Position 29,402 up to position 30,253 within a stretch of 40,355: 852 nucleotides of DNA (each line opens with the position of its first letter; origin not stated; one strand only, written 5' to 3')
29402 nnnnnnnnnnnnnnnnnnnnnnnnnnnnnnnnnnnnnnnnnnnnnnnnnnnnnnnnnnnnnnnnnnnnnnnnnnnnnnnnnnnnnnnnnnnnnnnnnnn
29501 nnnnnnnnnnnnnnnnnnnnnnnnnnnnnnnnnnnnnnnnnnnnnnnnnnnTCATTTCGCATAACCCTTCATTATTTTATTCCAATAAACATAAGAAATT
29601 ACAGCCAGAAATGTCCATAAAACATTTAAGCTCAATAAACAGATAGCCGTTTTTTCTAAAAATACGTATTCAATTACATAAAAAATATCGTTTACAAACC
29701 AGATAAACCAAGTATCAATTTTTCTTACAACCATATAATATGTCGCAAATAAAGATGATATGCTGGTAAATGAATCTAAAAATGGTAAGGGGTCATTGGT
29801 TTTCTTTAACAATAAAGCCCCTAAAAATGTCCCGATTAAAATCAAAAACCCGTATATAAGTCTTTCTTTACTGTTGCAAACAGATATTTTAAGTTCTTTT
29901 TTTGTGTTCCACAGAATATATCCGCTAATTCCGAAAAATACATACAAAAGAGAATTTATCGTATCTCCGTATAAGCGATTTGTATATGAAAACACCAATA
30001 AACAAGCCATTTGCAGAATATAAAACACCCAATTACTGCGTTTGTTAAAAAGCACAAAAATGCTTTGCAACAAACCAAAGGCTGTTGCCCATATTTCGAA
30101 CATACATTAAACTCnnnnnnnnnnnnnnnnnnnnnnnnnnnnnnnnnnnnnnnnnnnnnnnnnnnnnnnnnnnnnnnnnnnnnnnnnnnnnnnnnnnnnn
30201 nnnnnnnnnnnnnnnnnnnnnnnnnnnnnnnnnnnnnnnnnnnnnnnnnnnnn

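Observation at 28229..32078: Leader-controlled five-gene operon (NadM adenylyltransferase, CofE-like ligase, PnuC-like transporter, deoxyribosyltransferase/Rcl-like, small radical SAM) next to deoC: candidate undescribed nucleoside/cofactor salvage-modification pathway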

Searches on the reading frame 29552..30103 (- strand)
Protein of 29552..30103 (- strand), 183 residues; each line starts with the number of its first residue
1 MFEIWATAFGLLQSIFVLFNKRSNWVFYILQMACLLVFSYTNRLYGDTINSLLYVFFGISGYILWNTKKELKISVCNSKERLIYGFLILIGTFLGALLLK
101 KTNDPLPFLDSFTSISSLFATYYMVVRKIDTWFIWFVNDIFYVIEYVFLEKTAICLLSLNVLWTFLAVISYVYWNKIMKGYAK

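Call 3: search_protein_families(library=pfam, proteins=[window:29552-30103:-], max_evalue=0.01)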
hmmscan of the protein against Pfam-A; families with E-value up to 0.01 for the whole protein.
window:29552-30103:- (183 aa): 1 family
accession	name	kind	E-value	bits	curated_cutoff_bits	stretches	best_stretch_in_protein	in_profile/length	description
PF04973.17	NMN_transporter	-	2.4e-32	112.7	27.3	1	2-176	3-175/175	Nicotinamide mononucleotide transporter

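Call 4: search_protein_families(library=ncbifam, proteins=[window:29552-30103:-], max_evalue=0.01)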
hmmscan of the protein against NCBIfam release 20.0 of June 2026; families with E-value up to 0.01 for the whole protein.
window:29552-30103:- (183 aa): 2 families
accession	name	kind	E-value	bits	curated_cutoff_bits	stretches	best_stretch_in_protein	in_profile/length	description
TIGR01528.1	NMN_trans_PnuC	equivalog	3e-16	59.9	42.45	1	3-179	5-186/187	nicotinamide riboside transporter PnuC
NF011926.0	PRK15397.1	subfamily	0.0019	18.1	335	1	102-176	155-227/239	nicotinamide riboside transporter PnuC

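Call 70: search_solved_structures(query=window:29552-30103:-, max_evalue=0.01, show_alignments=1)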
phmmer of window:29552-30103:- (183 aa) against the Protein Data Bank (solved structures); distinct sequences matched with E-value up to 0.01: 1.
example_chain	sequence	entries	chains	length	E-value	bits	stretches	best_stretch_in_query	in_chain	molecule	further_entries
4qtn_A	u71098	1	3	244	7.8e-10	42.6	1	6-181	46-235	Nicotinamide riboside transporter PnuC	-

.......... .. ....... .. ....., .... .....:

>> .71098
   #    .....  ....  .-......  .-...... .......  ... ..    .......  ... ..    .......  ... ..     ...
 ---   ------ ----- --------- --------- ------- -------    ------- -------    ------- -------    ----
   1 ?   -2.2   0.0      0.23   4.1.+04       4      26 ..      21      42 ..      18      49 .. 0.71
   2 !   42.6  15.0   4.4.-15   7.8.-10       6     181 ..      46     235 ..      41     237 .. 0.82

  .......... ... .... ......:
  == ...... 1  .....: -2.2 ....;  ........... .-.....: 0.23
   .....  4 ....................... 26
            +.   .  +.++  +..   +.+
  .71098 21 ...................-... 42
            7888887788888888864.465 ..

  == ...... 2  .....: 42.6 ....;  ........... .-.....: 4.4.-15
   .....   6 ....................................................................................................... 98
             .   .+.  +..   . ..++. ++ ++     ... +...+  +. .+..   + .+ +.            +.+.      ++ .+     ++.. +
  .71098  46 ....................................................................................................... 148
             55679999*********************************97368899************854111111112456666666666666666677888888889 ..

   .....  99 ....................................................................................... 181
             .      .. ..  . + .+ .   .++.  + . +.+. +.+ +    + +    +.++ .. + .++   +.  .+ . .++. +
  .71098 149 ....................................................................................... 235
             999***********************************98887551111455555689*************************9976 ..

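Call 75: search_protein_families(library=phrogs, proteins=[window:29552-30103:-], max_evalue=0.001)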
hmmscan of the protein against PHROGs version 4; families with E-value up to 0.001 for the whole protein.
window:29552-30103:- (183 aa): 1 family
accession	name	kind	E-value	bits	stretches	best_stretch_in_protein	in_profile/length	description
phrog_1880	-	moron, auxiliary metabolic gene and host takeover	1.2e-22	81.6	1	2-179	44-231/235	PnuC-like nicotinamide mononucleotide transport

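Call 76: search_protein_families(library=padloc, proteins=[window:29552-30103:-], max_evalue=0.001)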
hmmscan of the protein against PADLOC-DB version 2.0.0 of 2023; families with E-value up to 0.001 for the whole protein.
window:29552-30103:- (183 aa): 0 families
